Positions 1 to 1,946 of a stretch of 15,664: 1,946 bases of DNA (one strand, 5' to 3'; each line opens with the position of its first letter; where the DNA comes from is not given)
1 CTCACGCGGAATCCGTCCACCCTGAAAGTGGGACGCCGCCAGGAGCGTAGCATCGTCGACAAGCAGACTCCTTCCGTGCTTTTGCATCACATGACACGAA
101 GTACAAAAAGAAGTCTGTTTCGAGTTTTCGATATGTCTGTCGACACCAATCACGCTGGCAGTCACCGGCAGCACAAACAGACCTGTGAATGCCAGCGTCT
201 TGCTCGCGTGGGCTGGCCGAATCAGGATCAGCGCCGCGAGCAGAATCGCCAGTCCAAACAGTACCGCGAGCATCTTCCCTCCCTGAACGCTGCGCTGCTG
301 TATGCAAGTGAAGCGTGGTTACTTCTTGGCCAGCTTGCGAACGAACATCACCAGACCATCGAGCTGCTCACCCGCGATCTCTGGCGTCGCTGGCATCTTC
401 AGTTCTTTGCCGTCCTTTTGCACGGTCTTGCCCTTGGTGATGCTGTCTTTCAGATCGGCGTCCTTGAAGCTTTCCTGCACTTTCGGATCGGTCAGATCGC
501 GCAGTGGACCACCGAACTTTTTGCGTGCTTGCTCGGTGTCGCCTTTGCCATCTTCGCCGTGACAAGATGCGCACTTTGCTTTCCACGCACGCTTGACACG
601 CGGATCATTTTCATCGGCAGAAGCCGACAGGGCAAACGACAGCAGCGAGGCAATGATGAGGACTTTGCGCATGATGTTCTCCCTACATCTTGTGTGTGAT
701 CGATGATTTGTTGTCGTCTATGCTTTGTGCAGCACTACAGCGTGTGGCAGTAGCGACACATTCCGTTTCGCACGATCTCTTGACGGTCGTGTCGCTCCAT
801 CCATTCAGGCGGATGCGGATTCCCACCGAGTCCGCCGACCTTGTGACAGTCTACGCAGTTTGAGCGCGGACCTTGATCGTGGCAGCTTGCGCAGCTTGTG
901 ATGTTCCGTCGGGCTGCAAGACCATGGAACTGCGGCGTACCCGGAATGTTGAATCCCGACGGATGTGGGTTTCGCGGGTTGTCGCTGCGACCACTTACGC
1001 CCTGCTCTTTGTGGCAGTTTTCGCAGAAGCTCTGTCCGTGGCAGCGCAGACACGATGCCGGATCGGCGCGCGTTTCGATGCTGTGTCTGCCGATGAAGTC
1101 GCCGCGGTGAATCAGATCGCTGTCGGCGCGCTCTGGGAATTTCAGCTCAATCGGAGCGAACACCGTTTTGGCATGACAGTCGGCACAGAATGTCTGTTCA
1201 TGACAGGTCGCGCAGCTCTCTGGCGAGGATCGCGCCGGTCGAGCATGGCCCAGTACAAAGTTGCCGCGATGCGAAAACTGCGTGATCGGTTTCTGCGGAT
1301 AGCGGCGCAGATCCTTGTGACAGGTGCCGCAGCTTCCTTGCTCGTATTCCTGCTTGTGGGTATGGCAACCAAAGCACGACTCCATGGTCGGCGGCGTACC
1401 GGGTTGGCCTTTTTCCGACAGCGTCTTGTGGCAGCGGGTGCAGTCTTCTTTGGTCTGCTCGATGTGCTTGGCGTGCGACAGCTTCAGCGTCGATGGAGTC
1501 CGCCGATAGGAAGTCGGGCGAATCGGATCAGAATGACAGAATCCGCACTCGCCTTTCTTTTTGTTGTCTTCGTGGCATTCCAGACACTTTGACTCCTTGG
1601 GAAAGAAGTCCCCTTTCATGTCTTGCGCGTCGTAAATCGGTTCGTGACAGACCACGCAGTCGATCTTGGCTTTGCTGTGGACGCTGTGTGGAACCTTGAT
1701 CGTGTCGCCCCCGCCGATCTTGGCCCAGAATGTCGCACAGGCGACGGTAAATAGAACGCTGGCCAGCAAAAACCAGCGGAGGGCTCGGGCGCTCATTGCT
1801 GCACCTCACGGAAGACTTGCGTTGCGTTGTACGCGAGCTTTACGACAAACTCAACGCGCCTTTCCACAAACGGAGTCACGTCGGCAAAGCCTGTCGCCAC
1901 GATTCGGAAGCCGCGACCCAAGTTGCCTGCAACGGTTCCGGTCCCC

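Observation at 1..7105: Putative extracellular electron-transfer conduit: a seven-gene operon combining an MtrC-like decaheme, an OmcB-like lipoprotein cytochrome, a small beta-barrel, a 13-heme cytochrome, a cytochrome c and a NapC-type quinol oxidase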

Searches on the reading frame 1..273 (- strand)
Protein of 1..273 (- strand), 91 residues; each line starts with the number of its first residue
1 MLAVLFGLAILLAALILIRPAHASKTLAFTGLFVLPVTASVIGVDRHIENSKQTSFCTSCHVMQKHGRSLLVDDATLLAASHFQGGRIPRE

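Call 6: search_protein_families(library=pfam, proteins=[window:1-273:-], max_evalue=0.01)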
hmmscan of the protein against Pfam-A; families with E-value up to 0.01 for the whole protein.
window:1-273:- (91 aa): 1 family
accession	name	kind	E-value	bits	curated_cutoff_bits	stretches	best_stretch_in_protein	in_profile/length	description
PF03264.19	Cytochrom_NNT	-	0.0007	19.8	24.1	1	27-66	9-48/174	NapC/NirT cytochrome c family, N-terminal region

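Call 7: search_protein_families(library=ncbifam, proteins=[window:1-273:-], max_evalue=0.01)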
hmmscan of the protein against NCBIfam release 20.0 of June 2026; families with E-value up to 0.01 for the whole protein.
window:1-273:- (91 aa): 2 families
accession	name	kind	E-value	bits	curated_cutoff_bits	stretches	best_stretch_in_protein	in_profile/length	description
TIGR03153.1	cytochr_NrfH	equivalog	0.00021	21.4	134.2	1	30-70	4-44/138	cytochrome c nitrite reductase small subunit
NF011606.0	PRK15032.1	equivalog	0.0086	15.2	455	1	17-65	8-56/390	pentaheme c-type cytochrome TorC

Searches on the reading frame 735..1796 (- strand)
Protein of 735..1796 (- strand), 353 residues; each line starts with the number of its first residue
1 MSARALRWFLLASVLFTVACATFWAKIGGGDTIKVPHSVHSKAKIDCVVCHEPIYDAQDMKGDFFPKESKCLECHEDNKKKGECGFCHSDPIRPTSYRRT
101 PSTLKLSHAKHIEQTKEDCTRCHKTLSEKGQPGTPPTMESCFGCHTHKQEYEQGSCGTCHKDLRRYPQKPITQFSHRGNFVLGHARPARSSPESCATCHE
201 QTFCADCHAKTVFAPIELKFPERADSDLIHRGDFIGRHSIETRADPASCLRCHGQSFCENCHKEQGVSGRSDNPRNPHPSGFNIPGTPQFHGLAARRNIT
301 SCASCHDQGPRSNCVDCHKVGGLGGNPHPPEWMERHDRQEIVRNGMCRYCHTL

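Call 6: search_protein_families(library=pfam, proteins=[window:735-1796:-], max_evalue=0.01)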
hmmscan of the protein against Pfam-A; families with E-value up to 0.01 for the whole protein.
window:735-1796:- (353 aa): 4 families
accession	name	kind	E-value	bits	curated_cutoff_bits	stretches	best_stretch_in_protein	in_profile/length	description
PF14522.11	Cytochrome_C7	-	5.5e-15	55.4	24.8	2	106-161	3-67/67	Cytochrome c7 and related cytochrome c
PF22113.1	Mtrc-MtrF_II-IV_dom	-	1e-08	35.3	30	0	46-203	8-167/176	Outer membrane cytochrome MtrC/MtrF-like, domains II/IV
PF14537.11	Cytochrom_c3_2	-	9.2e-06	26.5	25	0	39-145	1-78/79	Cytochrome c3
PF02085.21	Cytochrom_CIII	-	0.0003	21.5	22.9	0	32-145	20-101/101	Class III cytochrome C family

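Call 7: search_protein_families(library=ncbifam, proteins=[window:735-1796:-], max_evalue=0.01)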
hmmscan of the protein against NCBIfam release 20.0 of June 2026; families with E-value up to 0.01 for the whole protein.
window:735-1796:- (353 aa): 3 families
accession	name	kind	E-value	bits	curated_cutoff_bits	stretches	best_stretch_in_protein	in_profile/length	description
NF041781.1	mnquin_red_QrcA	equivalog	2.6e-06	27.2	180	1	98-202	25-127/174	menaquinone reductase multiheme cytochrome c subunit QrcA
TIGR04257.1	nanowire_3heme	domain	2.9e-05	24.1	40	1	101-161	10-75/75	c(7)-type cytochrome triheme domain-containing protein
NF043011.1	CytC7_Geobact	equivalog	3.2e-05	24.3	120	1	12-88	15-88/89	cytochrome c7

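Call 16: search_solved_structures(query=window:735-1796:-, max_evalue=0.01)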
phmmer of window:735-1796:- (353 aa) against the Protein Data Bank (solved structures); distinct sequences matched with E-value up to 0.01: 14.
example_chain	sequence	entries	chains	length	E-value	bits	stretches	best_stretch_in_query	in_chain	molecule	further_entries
3sel_X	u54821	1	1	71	0.00017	24.2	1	29-89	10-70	CYTOCHROME C7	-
2lzz_A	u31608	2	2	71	0.00072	22.2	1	29-89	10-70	Cytochrome c, 3 heme-binding sites | PpcA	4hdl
3sj0_X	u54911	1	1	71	0.00082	22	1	29-89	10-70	CYTOCHROME C7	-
3sj1_X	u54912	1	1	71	0.00092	21.8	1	29-89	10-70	CYTOCHROME C7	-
3sj4_X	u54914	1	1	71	0.0011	21.5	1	29-89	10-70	CYTOCHROME C7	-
2n91_A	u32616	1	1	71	0.0016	21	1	29-89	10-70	Cytochrome C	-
4haj_A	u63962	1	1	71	0.0016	21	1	29-89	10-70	PpcA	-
1os6_A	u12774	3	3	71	0.0017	21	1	29-89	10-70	PpcA | Cytochrome c3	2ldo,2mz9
4hc3_A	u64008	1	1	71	0.0018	20.9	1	26-89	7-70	PpcA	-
4hbf_A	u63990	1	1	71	0.004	19.7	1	28-89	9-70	PpcA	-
4hb8_A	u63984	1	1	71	0.0045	19.5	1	29-89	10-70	PpcA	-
6f0k_A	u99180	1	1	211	0.0049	19.4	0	106-146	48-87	Cytochrome c family protein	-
4hb6_A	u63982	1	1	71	0.0054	19.3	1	29-89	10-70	PpcA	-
6lod_A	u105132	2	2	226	0.0099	18.4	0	108-147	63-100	MULTIHEME_CYTC domain-containing protein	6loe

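Call 32: find_homologous_proteins(query=window:735-1796:-)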
Query window:735-1796:- (353 aa): 781 proteins with E <= 0.001 among 2180 candidates; the best 120 are listed.
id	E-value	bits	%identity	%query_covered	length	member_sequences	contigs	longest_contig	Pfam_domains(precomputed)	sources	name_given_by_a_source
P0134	5.5e-211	719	82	100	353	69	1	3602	PF14537.12,PF14522.12,PF22113.2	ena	-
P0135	1.6e-148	513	61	98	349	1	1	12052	PF14522.12,PF22113.2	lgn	-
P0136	1.1e-147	510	61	99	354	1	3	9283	PF14537.12,PF14522.12,PF22113.2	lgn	-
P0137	2.6e-147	509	60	99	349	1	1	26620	PF14522.12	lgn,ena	-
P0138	9.8e-146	504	63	91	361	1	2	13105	PF14522.12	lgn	-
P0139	6.9e-142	491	59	94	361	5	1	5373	PF14522.12,PF22113.2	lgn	-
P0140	2.1e-135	470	58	98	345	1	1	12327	PF14522.12,PF22113.2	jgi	jgi:hypothetical protein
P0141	7.5e-135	468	56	99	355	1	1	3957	PF14522.12,PF22113.2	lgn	-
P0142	4.0e-134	466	55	99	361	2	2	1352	PF14537.12,PF14522.12,PF22113.2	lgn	-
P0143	1.8e-133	464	54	99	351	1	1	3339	PF14522.12,PF22113.2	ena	-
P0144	2.9e-133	463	57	97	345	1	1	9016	PF14522.12,PF22113.2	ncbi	-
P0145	3.1e-133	463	54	98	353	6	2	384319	PF14537.12,PF14522.12,PF22113.2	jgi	jgi:hypothetical protein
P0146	4.0e-132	459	56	99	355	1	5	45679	PF14537.12,PF14522.12,PF22113.2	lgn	-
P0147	7.4e-132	458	55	98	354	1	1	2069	PF14522.12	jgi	jgi:hypothetical protein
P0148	1.1e-131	458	54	99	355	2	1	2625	PF14522.12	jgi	-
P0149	1.0e-130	455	54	98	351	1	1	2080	PF14522.12,PF22113.2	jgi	jgi:hypothetical protein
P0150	2.3e-130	453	56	98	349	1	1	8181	PF14522.12,PF22113.2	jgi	jgi:Cytochrome c7 and related cytochrome c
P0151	6.2e-130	452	55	96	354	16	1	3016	PF14537.12,PF14522.12,PF22113.2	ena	-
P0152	6.5e-130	452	53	98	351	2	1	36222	PF14522.12,PF22113.2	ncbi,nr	ncbi:MAG: hypothetical protein JWN44_5470 [Myxococcales bacterium]|nr:hypothetical protein [Myxococc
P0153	7.3e-130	452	56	93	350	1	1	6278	PF14537.12,PF14522.12,PF22113.2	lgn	-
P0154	1.7e-129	451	55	98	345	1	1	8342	PF14522.12,PF22113.2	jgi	jgi:hypothetical protein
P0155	3.4e-129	450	54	99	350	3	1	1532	PF14537.12,PF14522.12,PF22113.2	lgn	-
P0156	7.5e-129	448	54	97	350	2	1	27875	PF14522.12,PF22113.2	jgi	jgi:hypothetical protein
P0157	8.3e-129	448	56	92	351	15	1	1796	PF14522.12,PF22113.2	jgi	jgi:hypothetical protein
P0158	4.6e-128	446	55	98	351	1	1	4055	PF14522.12,PF22113.2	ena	-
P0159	6.9e-128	445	54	99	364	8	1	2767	PF14522.12,PF22113.2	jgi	-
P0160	1.2e-127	444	54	94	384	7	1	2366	PF14537.12,PF14522.12,PF22113.2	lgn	-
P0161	1.5e-127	444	55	94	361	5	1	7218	PF14522.12,PF22113.2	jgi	jgi:hypothetical protein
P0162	4.1e-127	443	58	91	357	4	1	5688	PF14522.12,PF22113.2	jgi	jgi:hypothetical protein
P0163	4.5e-127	443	57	91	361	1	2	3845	PF14522.12,PF22113.2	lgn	-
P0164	1.2e-126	441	54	99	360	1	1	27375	PF14522.12,PF22113.2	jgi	jgi:hypothetical protein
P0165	1.2e-126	441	56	92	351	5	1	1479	PF14522.12,PF22113.2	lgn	-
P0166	1.4e-126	441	55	94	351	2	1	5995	PF09699.16,PF14522.12,PF22113.2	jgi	jgi:predicted CXXCH cytochrome family protein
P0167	1.4e-125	438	53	98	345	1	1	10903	PF14537.12,PF14522.12,PF22113.2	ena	-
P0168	1.4e-125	438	56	91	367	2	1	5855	PF14522.12,PF22113.2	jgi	-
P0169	1.7e-125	437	54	97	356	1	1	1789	PF14522.12,PF22113.2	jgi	jgi:hypothetical protein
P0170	2.1e-125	437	53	98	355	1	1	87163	PF14522.12,PF22113.2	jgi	jgi:hypothetical protein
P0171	5.9e-125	436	57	91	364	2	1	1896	PF14522.12,PF22113.2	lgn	-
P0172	6.6e-125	435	53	98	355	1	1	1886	PF14522.12,PF22113.2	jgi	jgi:hypothetical protein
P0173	1.5e-124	434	54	97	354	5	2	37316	PF14522.12,PF22113.2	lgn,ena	-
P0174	1.7e-124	434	53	98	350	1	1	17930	PF14537.12,PF14522.12,PF22113.2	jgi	jgi:Cytochrome c7 and related cytochrome c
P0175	1.9e-124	434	56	91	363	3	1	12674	PF14522.12,PF22113.2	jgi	jgi:hypothetical protein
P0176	2.0e-124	434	52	98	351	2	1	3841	PF14522.12,PF22113.2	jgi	jgi:hypothetical protein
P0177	2.2e-124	434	54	99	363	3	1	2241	PF14522.12,PF22113.2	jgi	-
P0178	5.3e-124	432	54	99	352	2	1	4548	PF14537.12,PF14522.12,PF22113.2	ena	-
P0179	8.0e-124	432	53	99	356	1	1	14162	PF09699.16,PF14537.12,PF14522.12,PF22113.2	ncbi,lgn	-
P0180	8.3e-124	432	53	97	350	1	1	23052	PF14522.12,PF22113.2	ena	-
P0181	9.6e-124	432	56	91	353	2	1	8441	PF14522.12,PF22113.2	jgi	jgi:hypothetical protein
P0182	9.6e-124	432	51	98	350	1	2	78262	PF14537.12,PF14522.12,PF22113.2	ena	-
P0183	1.4e-123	431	52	98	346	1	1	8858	PF14522.12,PF22113.2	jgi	jgi:hypothetical protein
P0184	1.9e-123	431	53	99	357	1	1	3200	PF14522.12,PF22113.2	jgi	jgi:hypothetical protein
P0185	2.2e-123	430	56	92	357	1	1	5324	PF14537.12,PF14522.12,PF22113.2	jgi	jgi:hypothetical protein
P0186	2.9e-123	430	55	91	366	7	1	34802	PF14522.12,PF22113.2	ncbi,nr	ncbi:MAG TPA: cytochrome c3 family protein [Polyangia bacterium]|nr:cytochrome c3 family protein [Po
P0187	5.0e-123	429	54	98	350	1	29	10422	PF14537.12,PF14522.12,PF22113.2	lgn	-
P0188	9.5e-123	428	52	98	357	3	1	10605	PF14537.12,PF14522.12,PF22113.2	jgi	-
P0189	9.8e-123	428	55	91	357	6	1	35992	PF14522.12,PF22113.2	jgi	jgi:hypothetical protein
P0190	2.5e-122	427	53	97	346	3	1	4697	PF14522.12,PF22113.2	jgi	jgi:hypothetical protein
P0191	2.5e-122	427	53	97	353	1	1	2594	PF14522.12,PF22113.2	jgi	jgi:hypothetical protein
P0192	5.7e-122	426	52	98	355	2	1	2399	PF14522.12,PF22113.2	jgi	jgi:hypothetical protein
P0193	6.2e-122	426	52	98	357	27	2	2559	PF14522.12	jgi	-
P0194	9.6e-122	425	56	91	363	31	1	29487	PF14522.12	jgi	-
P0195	1.6e-121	424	56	91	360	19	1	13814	PF14522.12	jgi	jgi:hypothetical protein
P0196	2.1e-121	424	53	98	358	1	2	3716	PF09699.16,PF14537.12,PF14522.12,PF22113.2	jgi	-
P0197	2.7e-121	424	52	99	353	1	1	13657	PF14522.12,PF22113.2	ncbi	-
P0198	3.1e-121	423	53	97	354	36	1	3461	PF14537.12,PF14522.12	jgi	-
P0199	3.3e-121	423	52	99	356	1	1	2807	PF14522.12,PF22113.2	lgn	-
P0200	3.7e-121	423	52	99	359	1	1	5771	PF14537.12,PF14522.12,PF22113.2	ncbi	-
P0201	4.7e-121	423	53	99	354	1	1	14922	PF14522.12,PF22113.2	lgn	-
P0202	6.6e-121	422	52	98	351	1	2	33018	PF14522.12,PF22113.2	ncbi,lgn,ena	-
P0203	7.9e-121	422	54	93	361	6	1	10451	PF14522.12,PF22113.2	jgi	jgi:hypothetical protein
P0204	9.1e-121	422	51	97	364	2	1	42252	PF14522.12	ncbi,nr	ncbi:MAG: cytochrome c3 family protein [Myxococcales bacterium]|nr:cytochrome c3 family protein [Myx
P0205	2.7e-120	420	53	96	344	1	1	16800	PF14522.12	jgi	jgi:hypothetical protein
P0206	2.7e-120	420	52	95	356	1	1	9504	PF14522.12,PF22113.2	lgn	-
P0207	2.7e-120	420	53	95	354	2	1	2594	PF14522.12,PF22113.2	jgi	jgi:hypothetical protein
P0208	3.6e-120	420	53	97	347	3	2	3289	PF02085.22,PF14522.12,PF22113.2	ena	-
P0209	5.1e-120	419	53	97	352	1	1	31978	PF14522.12,PF22113.2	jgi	jgi:Cytochrome c7 and related cytochrome c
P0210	6.5e-120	419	53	97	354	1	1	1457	PF14537.12,PF14522.12,PF22113.2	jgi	jgi:hypothetical protein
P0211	8.6e-120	419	55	91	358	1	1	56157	PF14537.12,PF14522.12,PF22113.2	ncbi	-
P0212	1.0e-119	418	53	97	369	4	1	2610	PF14522.12,PF22113.2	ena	-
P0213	3.1e-119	417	51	99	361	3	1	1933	PF14522.12,PF22113.2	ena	-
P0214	4.6e-119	416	52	97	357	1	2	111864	PF14522.12,PF22113.2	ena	-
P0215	4.7e-119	416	52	98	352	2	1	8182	PF14537.12,PF14522.12,PF22113.2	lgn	-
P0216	4.9e-119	416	54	98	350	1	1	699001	PF14537.12,PF14522.12,PF22113.2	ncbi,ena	-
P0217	5.2e-119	416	54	91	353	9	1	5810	PF14522.12,PF22113.2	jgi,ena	jgi:hypothetical protein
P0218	1.1e-118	415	51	98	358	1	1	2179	PF14537.12,PF14522.12,PF22113.2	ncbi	-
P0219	1.3e-118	415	55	91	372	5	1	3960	PF14522.12,PF22113.2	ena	-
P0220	1.4e-118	415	52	99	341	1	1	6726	PF14537.12,PF14522.12,PF22113.2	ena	-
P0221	2.7e-118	414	52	97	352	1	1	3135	PF14537.12,PF14522.12,PF22113.2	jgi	-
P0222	4.5e-118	413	52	98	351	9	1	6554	PF14537.12,PF02085.22,PF14522.12,PF22113.2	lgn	-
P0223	1.1e-117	412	51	99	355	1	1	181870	PF14537.12,PF14522.12,PF22113.2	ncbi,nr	ncbi:MAG: hypothetical protein IT370_20330 [Deltaproteobacteria bacterium]|nr:hypothetical protein [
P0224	1.1e-117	412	51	99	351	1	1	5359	PF14537.12,PF14522.12,PF22113.2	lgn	-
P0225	1.2e-117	412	53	91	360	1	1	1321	PF14522.12,PF22113.2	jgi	-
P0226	1.9e-117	411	51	98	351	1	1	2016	PF14537.12,PF14522.12,PF22113.2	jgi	jgi:hypothetical protein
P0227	2.4e-117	411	50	99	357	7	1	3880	PF14522.12,PF22113.2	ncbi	-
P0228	2.5e-117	411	50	98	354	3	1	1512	PF14522.12,PF22113.2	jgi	jgi:hypothetical protein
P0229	5.8e-117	409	50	98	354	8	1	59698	PF14522.12,PF22113.2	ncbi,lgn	ncbi:MAG: cytochrome c3 family protein [Myxococcota bacterium]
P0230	1.0e-116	409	50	99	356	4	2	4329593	PF14522.12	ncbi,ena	-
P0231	2.1e-116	407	51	98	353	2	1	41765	PF14537.12,PF14522.12,PF22113.2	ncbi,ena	-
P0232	3.3e-116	407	50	100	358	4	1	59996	PF02085.22,PF14522.12,PF22113.2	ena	-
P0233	4.6e-116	406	50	97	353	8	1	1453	PF14522.12,PF22113.2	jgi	-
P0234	5.1e-116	406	54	92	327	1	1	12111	PF14537.12,PF14522.12,PF22113.2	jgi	jgi:hypothetical protein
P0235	8.0e-116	406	50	99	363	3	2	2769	PF14522.12,PF22113.2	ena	-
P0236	8.1e-116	406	51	97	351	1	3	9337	PF14537.12,PF02085.22,PF14522.12,PF22113.2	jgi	jgi:hypothetical protein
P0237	8.5e-116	405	53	91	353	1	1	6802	PF14522.12,PF22113.2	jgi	jgi:hypothetical protein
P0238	1.1e-115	405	53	91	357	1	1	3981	PF14522.12,PF22113.2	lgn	-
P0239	1.3e-115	405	49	99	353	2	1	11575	PF14537.12,PF14522.12,PF22113.2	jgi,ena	jgi:hypothetical protein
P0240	1.4e-115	405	51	98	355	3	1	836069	PF14537.12,PF14522.12,PF22113.2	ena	-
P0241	1.9e-115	404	50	99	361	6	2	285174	PF14537.12,PF14522.12,PF22113.2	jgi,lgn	jgi:hypothetical protein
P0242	2.2e-115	404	50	100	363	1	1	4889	PF14537.12,PF14522.12,PF22113.2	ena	-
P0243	2.2e-115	404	51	99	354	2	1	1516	PF14522.12,PF22113.2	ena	-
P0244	4.9e-115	403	51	99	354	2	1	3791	PF14537.12,PF14522.12,PF22113.2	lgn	-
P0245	5.5e-115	403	51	92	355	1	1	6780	PF14522.12,PF22113.2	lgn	-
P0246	5.6e-115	403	53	91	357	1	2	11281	PF02085.22,PF14522.12,PF22113.2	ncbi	-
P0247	6.3e-115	403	50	98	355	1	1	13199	PF02085.22,PF14522.12,PF22113.2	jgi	jgi:hypothetical protein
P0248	6.8e-115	402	52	98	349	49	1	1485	PF14522.12,PF22113.2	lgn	-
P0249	6.9e-115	402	50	99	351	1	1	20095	PF14537.12,PF14522.12,PF22113.2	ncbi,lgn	-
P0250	1.1e-114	402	52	91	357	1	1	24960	PF14522.12,PF22113.2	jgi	jgi:hypothetical protein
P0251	1.1e-114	402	51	97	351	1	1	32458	PF14537.12,PF02085.22,PF14522.12,PF22113.2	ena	-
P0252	2.1e-114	401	49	99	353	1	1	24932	PF14522.12,PF22113.2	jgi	jgi:hypothetical protein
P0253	2.1e-114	401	49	94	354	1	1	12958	PF14522.12,PF22113.2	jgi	jgi:Cytochrome c7 and related cytochrome c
